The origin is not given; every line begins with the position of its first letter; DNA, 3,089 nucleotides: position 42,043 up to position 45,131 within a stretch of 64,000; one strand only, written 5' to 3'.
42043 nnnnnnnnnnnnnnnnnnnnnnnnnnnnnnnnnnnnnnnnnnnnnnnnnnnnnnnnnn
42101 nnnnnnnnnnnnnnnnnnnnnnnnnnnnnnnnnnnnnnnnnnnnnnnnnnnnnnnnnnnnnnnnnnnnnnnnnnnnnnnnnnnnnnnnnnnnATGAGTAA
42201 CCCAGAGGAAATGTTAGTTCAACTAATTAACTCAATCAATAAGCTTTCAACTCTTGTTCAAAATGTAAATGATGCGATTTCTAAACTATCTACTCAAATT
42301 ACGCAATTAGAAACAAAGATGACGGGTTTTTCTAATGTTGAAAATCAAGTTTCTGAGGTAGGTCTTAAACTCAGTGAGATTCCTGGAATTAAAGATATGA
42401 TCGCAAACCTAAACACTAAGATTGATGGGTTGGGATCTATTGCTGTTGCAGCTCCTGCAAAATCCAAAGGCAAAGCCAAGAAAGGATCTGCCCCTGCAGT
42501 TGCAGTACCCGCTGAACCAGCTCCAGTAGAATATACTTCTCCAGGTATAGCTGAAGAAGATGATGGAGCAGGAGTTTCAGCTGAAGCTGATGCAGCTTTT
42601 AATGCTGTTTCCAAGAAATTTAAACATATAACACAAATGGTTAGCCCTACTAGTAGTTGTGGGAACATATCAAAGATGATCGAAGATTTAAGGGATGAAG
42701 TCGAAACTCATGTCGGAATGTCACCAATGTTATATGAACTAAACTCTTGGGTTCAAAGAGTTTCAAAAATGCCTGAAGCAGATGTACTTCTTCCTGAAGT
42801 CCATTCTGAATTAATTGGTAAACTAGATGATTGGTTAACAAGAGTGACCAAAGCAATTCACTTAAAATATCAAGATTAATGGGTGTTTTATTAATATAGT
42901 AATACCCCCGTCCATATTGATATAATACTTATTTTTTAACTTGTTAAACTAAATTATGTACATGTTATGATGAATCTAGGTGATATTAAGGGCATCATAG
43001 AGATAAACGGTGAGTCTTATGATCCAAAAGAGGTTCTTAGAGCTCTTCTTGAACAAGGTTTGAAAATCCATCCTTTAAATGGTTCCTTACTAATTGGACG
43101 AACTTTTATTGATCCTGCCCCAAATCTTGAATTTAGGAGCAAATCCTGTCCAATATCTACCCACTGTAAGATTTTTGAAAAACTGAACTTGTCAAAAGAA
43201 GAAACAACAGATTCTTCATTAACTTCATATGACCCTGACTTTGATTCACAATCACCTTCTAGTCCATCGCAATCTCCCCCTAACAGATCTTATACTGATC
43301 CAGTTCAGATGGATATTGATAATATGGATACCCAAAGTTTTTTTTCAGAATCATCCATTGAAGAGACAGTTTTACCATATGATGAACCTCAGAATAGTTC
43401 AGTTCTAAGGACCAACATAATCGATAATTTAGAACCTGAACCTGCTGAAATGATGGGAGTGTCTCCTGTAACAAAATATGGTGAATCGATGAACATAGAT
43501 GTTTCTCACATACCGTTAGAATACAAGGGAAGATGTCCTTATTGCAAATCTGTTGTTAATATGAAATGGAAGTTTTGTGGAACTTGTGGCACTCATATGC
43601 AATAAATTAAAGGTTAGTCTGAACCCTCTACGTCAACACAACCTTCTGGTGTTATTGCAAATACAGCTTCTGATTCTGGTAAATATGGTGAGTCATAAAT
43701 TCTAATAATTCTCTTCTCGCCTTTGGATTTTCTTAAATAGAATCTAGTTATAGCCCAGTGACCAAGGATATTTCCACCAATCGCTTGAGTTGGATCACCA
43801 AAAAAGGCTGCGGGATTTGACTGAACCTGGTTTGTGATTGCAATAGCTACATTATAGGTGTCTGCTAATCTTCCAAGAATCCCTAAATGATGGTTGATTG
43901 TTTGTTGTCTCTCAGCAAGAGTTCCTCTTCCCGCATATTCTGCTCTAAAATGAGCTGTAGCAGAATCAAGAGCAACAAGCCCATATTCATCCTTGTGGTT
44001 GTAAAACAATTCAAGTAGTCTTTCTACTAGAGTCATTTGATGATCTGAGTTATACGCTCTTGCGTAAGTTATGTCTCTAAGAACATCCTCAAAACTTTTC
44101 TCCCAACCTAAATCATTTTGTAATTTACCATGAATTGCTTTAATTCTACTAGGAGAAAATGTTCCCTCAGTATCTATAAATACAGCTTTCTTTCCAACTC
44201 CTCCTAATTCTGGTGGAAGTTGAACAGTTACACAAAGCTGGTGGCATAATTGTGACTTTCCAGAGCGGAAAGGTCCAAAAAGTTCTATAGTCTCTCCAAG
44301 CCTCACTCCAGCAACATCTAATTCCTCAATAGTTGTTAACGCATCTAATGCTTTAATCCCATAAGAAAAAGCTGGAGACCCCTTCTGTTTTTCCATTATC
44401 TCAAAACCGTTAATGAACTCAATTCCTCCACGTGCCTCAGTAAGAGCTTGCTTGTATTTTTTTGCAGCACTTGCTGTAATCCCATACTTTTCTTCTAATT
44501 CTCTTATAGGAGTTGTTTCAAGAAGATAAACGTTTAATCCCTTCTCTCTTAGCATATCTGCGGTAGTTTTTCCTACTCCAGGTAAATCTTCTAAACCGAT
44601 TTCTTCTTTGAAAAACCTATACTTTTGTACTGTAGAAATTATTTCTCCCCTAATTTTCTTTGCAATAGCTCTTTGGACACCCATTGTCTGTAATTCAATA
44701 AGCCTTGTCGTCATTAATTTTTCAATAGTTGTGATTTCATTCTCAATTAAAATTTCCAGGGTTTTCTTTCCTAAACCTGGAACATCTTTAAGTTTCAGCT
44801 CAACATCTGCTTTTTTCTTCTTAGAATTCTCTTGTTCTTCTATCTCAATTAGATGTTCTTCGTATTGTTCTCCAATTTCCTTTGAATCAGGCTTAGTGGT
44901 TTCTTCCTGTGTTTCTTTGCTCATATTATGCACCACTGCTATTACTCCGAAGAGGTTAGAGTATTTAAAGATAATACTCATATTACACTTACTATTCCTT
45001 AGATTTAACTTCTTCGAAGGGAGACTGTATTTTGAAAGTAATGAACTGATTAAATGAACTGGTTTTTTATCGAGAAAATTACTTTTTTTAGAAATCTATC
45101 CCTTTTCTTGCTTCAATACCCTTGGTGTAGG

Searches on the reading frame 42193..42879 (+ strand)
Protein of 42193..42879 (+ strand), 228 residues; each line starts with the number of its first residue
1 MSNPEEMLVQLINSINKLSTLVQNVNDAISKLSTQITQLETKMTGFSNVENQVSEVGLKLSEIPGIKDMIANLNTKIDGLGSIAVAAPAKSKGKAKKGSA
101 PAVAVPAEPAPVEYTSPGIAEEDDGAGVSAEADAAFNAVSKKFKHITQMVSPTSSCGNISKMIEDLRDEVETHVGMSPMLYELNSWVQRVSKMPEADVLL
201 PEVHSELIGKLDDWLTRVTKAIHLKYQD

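Call 3: search_protein_families(library=pfam, proteins=[window:42193-42879:+], max_evalue=0.1)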
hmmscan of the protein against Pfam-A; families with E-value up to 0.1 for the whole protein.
window:42193-42879:+ (228 aa): 14 families
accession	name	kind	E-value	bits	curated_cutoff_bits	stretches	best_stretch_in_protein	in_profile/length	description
PF04513.17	Baculo_PEP_C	-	0.00051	20.6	38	1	6-86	45-124/140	Baculovirus polyhedron envelope protein, PEP, C terminus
PF05531.17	NPV_P10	-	0.00059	20.7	29.8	1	24-80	8-61/75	Nucleopolyhedrovirus P10 protein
PF06103.16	DUF948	-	0.0035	17.9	37.2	1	9-77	15-84/89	Bacterial protein of unknown function (DUF948)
PF14966.11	DNA_repr_REX1B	-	0.0091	17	24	0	17-45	35-63/94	DNA repair REX1-B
PF19165.5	DUF5847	-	0.015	14.7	27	1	6-84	237-311/409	Family of unknown function (DUF5847)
PF20663.3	COG4_N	-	0.016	15.7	27.3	0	6-67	9-70/107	Conserved oligomeric Golgi complex subunit 4, N-terminal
PF06009.19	Laminin_II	-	0.016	15.6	33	0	14-71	46-100/138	Laminin Domain II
PF04012.17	PspA_IM30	-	0.019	15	33.9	1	10-46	95-131/220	PspA/IM30 family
PF14523.12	Syntaxin_2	-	0.021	15.3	26.5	1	15-88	2-66/134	Syntaxin-like protein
PF07889.17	DUF1664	-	0.023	15.2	34.6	0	16-78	48-118/124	Protein of unknown function (DUF1664)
PF10046.14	BLOC1_2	-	0.027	15.3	33.4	0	13-55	26-69/96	Biogenesis of lysosome-related organelles complex-1 subunit 2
PF14712.11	Snapin_Pallidin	-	0.028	15.3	29.6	1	9-77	9-78/89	Snapin/Pallidin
PF07464.16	ApoLp-III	-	0.056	14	36.3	0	19-77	32-92/146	Apolipophorin-III precursor (apoLp-III)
PF05377.16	FlaC_arch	-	0.1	13.5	27.8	0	13-41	7-35/55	Flagella accessory protein C (FlaC)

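Call 64: search_protein_families(library=ncbifam, proteins=[window:42193-42879:+], max_evalue=1)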
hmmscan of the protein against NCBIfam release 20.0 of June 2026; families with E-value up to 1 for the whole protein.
window:42193-42879:+ (228 aa): 18 families
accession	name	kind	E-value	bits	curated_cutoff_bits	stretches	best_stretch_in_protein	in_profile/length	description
NF041034.1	Rad50_Sulf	equivalog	0.0011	16.9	1000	1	5-81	579-655/872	DNA double-strand break repair ATPase Rad50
NF047515.1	SpiroCoCo_C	equivalog_domain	0.002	17.4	125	1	13-77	66-130/313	SpiroCoCo family coiled-coil protein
NF049873.2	cytotoxin_MakE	exception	0.0031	16.5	360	1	7-81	104-176/352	alpha-pore-forming cytotoxin subunit MakE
NF011927.0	PRK15398.1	subfamily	0.0098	14.6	403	1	14-81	56-123/465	aldehyde dehydrogenase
NF043058.1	T4SS_LegC2C7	subfamily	0.01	14.8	350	1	6-62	122-178/348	LegC2/C7 family Dot/Icm T4SS effector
NF053525.1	thylo_ssr2422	subfamily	0.013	15.9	38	1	3-48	6-51/77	ssr2422 family thylakoid membrane protein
TIGR00293.1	TIGR00293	equivalog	0.017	15.2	53.9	1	11-43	91-123/129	prefoldin subunit alpha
TIGR04523.1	Mplasa_alph_rch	subfamily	0.024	12.6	270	1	11-72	445-507/745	helix-rich protein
NF045487.1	ASRP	equivalog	0.041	12.5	300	1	13-78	204-259/593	archaea-specific SMC-related protein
NF033943.0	RTX_toxin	subfamily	0.042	12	1000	1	12-98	135-216/930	RTX family hemolysin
NF038218.1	IcmG_DotF_IVB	equivalog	0.061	13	200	1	13-55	138-181/266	type IVB secretion system protein IcmG/DotF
NF008490.0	PRK11401.1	equivalog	0.092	12.6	222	1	134-172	85-123/129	enamine/imine deaminase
NF053563.1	Rkd4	equivalog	0.095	10.8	860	1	9-62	339-392/747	arcadin-4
NF033203.1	entero_EhxA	exception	0.1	10.7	2000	1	12-90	170-243/997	enterohemolysin EhxA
NF006489.0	PRK08913.1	equivalog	0.11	12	217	1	18-172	71-228/303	flagellin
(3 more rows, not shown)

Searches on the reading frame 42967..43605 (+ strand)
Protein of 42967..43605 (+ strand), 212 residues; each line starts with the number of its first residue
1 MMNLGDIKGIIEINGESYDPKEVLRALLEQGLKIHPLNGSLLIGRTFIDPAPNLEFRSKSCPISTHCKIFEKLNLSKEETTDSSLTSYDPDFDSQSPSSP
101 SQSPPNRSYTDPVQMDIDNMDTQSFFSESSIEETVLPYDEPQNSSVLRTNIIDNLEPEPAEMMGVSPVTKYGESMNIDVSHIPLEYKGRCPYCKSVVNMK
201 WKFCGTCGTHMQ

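Call 3: search_protein_families(library=pfam, proteins=[window:42967-43605:+], max_evalue=0.1)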
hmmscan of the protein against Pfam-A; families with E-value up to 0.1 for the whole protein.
window:42967-43605:+ (212 aa): 4 families
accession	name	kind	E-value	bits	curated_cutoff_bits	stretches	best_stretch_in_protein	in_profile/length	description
PF12773.13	DZR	-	1.3e-05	25.7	27.3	1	187-208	24-45/45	Double zinc ribbon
PF13248.11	Zn_ribbon_3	-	0.00075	19.3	27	1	189-209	4-24/26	zinc-ribbon domain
PF17032.10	Zn_ribbon_15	-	0.0061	17.8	28.9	1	182-208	47-73/73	zinc-ribbon family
PF13240.11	Zn_Ribbon_1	-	0.036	14.3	25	1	190-210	2-22/23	zinc-ribbon domain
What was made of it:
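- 42967..43605 (+): 212-aa protein (zr212) with a C-terminal zinc ribbon. It follows cc228 here and follows the E2 in Ca. Heimdallarchaeum. Call 3 (DZR, below Pfam's cut-off).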

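Call 64: search_protein_families(library=ncbifam, proteins=[window:42967-43605:+], max_evalue=1)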
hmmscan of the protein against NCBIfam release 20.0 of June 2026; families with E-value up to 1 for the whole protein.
window:42967-43605:+ (212 aa): 0 families

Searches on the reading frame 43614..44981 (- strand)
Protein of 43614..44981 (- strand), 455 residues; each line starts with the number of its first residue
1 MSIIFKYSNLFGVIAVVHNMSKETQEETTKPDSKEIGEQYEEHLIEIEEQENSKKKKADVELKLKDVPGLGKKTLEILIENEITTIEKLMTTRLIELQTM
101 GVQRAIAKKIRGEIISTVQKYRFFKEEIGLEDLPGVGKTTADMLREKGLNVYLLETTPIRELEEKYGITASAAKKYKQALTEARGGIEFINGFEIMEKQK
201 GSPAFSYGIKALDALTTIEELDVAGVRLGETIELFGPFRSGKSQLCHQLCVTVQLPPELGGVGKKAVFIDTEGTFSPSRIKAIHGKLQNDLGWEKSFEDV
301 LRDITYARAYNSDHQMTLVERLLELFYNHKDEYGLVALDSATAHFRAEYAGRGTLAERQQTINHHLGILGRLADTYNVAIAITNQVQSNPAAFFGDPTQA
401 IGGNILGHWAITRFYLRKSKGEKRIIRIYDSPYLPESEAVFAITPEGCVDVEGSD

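Call 3: search_protein_families(library=pfam, proteins=[window:43614-44981:-], max_evalue=0.1)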
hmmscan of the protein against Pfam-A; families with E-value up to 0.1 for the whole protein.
window:43614-44981:- (455 aa): 11 families
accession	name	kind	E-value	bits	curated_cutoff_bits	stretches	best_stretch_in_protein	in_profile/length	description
PF08423.17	Rad51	-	1.5e-75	254.1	22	1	218-450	15-243/244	Rad51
PF21999.2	IMS_HHH_1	-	4.4e-06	27.5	27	1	131-167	1-38/53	DNA polymerase-iota, thumb domain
PF00154.27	RecA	-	4.4e-06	26.8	27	1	220-283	43-100/262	recA bacterial DNA recombination protein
PF14520.12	HHH_5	-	8.2e-06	26.7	27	1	63-110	3-51/57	Helix-hairpin-helix domain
PF00633.29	HHH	-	0.00051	20.2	24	0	130-145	13-28/30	Helix-hairpin-helix motif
PF13481.12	AAA_25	-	0.00062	19.9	27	1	224-347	27-158/195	AAA domain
PF11798.14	IMS_HHH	-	0.00082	19.9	24.4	0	62-79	11-28/32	IMS family HHH motif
PF14716.13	HHH_8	-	0.024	15.4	30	0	127-147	47-67/73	Helix-hairpin-helix domain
PF05496.18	RuvB_N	-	0.033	14.4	27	0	46-95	20-69/159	Holliday junction DNA helicase RuvB P-loop domain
PF11731.14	Cdd1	-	0.034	14.8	25.5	0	130-149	8-27/86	Pathogenicity locus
PF13238.12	AAA_18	-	0.068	14.1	29.4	0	133-175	6-44/128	AAA domain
